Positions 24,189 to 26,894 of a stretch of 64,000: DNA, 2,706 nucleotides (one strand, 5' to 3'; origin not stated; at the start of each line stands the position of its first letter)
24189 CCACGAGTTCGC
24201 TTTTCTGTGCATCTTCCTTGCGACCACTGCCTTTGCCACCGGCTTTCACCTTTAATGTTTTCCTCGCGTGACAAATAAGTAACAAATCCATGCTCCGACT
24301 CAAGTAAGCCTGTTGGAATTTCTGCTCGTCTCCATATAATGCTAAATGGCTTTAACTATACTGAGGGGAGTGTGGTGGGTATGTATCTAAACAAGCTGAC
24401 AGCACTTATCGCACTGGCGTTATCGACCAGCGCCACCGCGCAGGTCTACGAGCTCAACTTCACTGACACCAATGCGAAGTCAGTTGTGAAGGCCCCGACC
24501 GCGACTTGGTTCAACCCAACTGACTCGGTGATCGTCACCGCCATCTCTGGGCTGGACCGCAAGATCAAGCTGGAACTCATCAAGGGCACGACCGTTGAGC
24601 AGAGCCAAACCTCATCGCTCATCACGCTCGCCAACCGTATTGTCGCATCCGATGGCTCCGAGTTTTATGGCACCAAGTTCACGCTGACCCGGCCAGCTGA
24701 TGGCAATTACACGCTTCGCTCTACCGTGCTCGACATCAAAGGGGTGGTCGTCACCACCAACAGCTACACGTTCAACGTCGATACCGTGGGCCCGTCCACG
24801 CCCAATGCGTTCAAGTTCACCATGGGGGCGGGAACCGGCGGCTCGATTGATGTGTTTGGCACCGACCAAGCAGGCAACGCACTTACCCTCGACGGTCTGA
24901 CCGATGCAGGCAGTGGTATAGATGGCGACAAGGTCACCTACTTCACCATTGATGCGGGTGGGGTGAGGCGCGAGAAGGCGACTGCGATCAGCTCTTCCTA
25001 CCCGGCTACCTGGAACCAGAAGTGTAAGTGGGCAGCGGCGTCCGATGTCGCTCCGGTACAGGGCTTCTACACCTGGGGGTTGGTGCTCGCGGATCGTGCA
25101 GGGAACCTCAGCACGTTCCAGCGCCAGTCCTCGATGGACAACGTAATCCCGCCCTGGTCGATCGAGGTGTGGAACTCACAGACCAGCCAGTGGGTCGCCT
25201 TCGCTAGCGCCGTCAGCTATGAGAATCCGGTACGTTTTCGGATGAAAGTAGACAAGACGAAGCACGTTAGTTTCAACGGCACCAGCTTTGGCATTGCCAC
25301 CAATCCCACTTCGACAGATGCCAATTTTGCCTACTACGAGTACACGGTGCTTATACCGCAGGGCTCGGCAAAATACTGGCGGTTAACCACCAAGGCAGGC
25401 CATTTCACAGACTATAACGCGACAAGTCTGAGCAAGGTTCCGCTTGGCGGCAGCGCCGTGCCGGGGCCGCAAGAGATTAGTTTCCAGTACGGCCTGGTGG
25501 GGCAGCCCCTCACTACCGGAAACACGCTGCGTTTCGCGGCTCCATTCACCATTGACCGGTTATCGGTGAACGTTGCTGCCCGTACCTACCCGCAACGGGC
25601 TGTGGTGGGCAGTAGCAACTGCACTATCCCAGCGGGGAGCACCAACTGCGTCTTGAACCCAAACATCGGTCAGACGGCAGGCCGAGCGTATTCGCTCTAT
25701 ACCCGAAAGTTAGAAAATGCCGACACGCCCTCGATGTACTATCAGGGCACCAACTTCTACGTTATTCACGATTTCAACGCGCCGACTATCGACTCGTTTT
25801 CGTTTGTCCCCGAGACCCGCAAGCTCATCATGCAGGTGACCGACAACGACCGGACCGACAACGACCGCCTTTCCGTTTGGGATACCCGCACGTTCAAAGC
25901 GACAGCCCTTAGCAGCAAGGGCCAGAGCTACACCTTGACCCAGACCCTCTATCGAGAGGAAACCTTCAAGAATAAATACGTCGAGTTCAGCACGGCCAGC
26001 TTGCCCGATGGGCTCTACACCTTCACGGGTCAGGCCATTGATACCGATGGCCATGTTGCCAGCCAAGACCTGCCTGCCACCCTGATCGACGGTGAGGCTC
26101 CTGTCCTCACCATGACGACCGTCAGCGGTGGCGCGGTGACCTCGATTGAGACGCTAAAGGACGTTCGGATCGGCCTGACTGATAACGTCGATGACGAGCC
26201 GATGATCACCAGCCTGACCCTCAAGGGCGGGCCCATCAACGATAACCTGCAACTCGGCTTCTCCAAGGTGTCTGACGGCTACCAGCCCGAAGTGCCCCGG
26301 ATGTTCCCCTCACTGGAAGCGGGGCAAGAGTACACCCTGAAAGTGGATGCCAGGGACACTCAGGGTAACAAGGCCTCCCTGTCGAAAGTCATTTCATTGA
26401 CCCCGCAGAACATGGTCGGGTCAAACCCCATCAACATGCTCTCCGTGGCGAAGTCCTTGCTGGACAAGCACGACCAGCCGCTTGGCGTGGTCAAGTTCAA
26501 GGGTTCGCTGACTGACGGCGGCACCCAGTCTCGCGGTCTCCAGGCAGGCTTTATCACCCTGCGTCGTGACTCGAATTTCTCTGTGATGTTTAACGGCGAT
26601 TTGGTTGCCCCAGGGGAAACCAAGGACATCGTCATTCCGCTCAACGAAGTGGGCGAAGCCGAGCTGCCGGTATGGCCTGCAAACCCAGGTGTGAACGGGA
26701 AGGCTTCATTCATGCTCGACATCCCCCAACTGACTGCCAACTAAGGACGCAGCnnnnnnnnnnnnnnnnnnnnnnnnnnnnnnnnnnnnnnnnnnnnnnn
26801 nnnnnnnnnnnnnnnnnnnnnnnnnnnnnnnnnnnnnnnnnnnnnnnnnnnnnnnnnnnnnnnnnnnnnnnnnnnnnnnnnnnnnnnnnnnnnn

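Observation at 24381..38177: Operon of four mosaic tandem secreted ~800-aa paralogues plus a 1401-aa Ig/PKD-like secreted protein, carried as ICE cargo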

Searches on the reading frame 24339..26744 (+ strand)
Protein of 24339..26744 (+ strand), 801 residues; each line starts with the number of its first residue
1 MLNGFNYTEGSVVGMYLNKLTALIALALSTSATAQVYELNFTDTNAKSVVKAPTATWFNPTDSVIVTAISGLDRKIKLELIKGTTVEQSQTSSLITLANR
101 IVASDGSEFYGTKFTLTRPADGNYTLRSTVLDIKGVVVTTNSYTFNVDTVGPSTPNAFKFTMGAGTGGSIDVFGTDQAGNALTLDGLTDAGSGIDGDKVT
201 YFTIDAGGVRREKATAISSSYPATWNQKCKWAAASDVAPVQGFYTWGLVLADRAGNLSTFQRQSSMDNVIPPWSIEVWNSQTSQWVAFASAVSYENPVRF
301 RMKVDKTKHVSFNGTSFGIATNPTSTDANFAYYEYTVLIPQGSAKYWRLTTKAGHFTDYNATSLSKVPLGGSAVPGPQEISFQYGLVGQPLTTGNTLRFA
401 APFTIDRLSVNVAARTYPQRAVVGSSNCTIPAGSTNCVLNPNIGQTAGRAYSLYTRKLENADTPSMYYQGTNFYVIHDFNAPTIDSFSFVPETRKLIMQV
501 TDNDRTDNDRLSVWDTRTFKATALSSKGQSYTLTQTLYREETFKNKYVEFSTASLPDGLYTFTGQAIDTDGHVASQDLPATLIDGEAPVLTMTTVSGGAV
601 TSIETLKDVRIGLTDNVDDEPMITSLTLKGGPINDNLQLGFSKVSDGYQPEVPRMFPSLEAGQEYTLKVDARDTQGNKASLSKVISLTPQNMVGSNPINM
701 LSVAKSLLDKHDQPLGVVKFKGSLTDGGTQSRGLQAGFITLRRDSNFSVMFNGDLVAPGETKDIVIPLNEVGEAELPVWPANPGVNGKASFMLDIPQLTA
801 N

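Call 5: search_protein_families(library=pfam, proteins=[window:24339-26744:+], max_evalue=0.1)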
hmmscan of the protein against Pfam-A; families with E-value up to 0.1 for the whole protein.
window:24339-26744:+ (801 aa): 6 families
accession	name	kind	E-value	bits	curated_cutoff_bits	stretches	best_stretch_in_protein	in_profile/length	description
PF13750.12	Big_3_3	-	2.1e-31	109.2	27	1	545-694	2-153/157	Bacterial Ig-like domain (group 3)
PF13752.12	DUF4165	-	5e-15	56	25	1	32-149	1-120/121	Domain of unknown function (DUF4165)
PF12245.14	Big_3_2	-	4.8e-11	43.4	23.3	1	177-266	31-119/122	Bacterial Ig-like domain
PF19077.6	Big_13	-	1.2e-07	32.6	27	0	107-149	57-102/102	Bacterial Ig-like domain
PF07495.19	Y_Y_Y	-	0.022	15.1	26.6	0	542-572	22-52/65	Y_Y_Y domain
PF25697.1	EBNA2_N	-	0.026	14.9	27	0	656-701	5-48/58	EBNA-2 N-terminal dimerization domain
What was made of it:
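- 24381..26744 (+): g1: RSP2-like protein with a type A core (787 aa from the RefSeq start). Pfam DUF4165 + Big_3_2 + Big_3_3 (call 5).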

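Call 6: search_protein_families(library=ncbifam, proteins=[window:24339-26744:+], max_evalue=0.1)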
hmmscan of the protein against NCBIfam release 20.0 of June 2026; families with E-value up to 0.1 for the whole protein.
window:24339-26744:+ (801 aa): 2 families
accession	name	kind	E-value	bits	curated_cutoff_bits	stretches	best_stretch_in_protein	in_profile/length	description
NF033932.1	LapB_rpt_80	domain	0.021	15.1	45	0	558-625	1-72/83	LapB repeat-containing protein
NF010602.0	PRK13998.1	equivalog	0.06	12.7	378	0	65-137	13-87/186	K(+)-transporting ATPase subunit C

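Call 43: find_homologous_proteins(query=window:24381-26744:+, max_evalue=1e-10)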
Query window:24381-26744:+ (787 aa): 14 proteins with E <= 1e-10 among 8000 candidates.
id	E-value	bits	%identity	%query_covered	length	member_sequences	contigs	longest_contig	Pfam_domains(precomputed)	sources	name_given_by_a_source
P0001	0.0e+0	1758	100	100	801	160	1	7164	PF13750.13,PF12245.15,PF13752.13,PF19077.7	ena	-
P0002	1.5e-294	997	58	100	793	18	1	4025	PF13750.13,PF12245.15,PF13752.13,PF19077.7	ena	-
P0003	6.9e-290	982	56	100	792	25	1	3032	PF13750.13,PF12245.15,PF13752.13,PF19077.7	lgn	-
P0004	1.5e-284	964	55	100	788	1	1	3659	PF13750.13,PF12245.15,PF13752.13,PF19077.7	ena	-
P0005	3.3e-282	956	55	99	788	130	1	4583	PF13750.13,PF12245.15,PF13752.13,PF19077.7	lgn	-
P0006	3.7e-262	890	52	100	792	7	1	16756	PF13750.13,PF12245.15,PF13752.13,PF19077.7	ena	-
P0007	1.7e-260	885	52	100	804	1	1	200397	PF13750.13,PF12245.15,PF13752.13,PF19077.7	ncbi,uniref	ncbi:Ig-like domain-containing protein [Aeromonas enteropelogenes]|uniref:Ig-like domain-containing 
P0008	7.3e-157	542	41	100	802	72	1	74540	PF13750.13,PF12245.15,PF13752.13,PF19077.7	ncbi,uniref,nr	ncbi:Ig-like domain-containing protein [Aeromonas caviae]|uniref:Ig-like domain-containing protein n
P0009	7.8e-155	535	42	100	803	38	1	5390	PF13750.13,PF12245.15,PF13752.13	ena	-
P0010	3.2e-154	533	42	99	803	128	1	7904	PF13750.13,PF12245.15,PF13752.13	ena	-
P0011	1.6e-146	508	40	100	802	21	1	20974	PF13750.13,PF12245.15,PF13752.13,PF19077.7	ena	-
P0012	9.5e-112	393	31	99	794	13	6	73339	PF13750.13,PF12245.15,PF13752.13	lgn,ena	-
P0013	5.4e-108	380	32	98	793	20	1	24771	PF13750.13,PF12245.15,PF13752.13,PF19077.7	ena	-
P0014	9.9e-43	165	40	38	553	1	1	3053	PF00266.26,PF12245.15,PF13752.13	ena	-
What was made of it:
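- Tried and rejected: Word-indexed protein search: only 14 hits, too few to describe the family (call 43).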

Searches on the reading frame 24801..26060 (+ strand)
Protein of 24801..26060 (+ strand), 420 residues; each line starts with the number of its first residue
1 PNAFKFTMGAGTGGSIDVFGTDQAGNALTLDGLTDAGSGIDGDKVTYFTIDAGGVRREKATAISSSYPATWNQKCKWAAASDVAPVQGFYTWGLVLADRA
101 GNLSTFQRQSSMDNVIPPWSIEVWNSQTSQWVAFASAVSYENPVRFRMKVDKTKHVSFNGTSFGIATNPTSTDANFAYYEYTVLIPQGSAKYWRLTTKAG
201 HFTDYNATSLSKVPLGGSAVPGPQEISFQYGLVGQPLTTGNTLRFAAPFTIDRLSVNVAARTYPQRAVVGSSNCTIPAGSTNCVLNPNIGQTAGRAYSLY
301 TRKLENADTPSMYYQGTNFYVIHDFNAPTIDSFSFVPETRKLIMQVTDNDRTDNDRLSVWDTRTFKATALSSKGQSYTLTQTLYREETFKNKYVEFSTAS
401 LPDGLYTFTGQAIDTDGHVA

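Call 79: search_dna_similar(query=window:24801-26060:+, collection=plasmids, mode=protein, max_rows=30, rows=spread, max_evalue=1e-10)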
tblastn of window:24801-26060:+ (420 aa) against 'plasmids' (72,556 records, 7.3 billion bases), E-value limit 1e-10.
Records with a match: 1439; places in all: 1444; records where one place covers at least 80% of the query: 1417.
Best place of each record, by identity: >=99% 3; <60% 1436.
By first word of the organism name: Escherichia 539; Salmonella 380; Enterobacter 275; Klebsiella 87; Citrobacter 65; Vibrio 21; Leclercia 15; Aeromonas 7; Photobacterium 7; Raoultella 7; and 14 more.
By predicted mobility (MOB-suite, as given by PLSDB): conjugative 1247; non-mobilizable 155; mobilizable 37.
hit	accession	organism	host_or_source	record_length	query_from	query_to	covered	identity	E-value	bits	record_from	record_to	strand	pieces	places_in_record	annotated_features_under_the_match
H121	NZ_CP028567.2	Aeromonas hydrophila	Pure Culture,Sewage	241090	1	420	100%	100.0%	0e+0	873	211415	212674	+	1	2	Ig-like domain-containing protein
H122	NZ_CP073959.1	Escherichia coli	Poultry,pure culture,Cloacal sample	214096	1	420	100%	31.9%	1e-47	182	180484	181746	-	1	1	Ig-like domain-containing protein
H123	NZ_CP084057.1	Escherichia coli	Procambarus clarkii,cell culture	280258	1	420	100%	31.9%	1e-47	182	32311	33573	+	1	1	Ig-like domain-containing protein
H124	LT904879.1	Salmonella enterica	Homo sapiens,not known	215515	1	420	100%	31.9%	3e-47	181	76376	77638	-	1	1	none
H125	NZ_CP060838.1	Salmonella enterica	Homo sapiens,feces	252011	1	420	100%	31.9%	3e-47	181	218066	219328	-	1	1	Ig-like domain-containing protein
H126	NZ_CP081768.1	Escherichia coli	-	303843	14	415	96%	32.8%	3e-47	181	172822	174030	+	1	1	Ig-like domain-containing protein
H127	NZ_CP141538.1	Enterobacter hormaechei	Homo sapiens,pure culture,feces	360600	27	420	94%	30.9%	3e-37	151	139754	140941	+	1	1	Ig-like domain-containing protein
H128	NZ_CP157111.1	Escherichia coli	culture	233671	14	407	94%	30.1%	3e-37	151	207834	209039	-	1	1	Ig-like domain-containing protein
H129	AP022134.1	Enterobacter cloacae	-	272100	14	407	94%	30.1%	3e-37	151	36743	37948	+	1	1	hypothetical protein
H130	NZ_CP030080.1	Enterobacter hormaechei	Homo sapiens,sptum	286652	14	407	94%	30.1%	3e-37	151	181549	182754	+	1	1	Ig-like domain-containing protein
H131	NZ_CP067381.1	Klebsiella grimontii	Homo sapiens,urine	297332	14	407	94%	30.1%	3e-37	151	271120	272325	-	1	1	Ig-like domain-containing protein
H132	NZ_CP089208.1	Salmonella enterica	-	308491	14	407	94%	30.1%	3e-37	151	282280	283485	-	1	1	Ig-like domain-containing protein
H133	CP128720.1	Klebsiella pneumoniae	Homo sapiens,blood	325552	14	407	94%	30.1%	3e-37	151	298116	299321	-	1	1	Ig-like domain-containing protein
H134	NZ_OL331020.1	Enterobacter cloacae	-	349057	14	407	94%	30.1%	3e-37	151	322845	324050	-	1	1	Ig-like domain-containing protein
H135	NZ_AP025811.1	Enterobacter hormaechei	Homo sapiens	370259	14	407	94%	30.1%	3e-37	151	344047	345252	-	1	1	Ig-like domain-containing protein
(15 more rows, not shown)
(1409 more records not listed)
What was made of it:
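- The type A core is single-copy in about 1400 plasmids but duplicated here (call 79).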
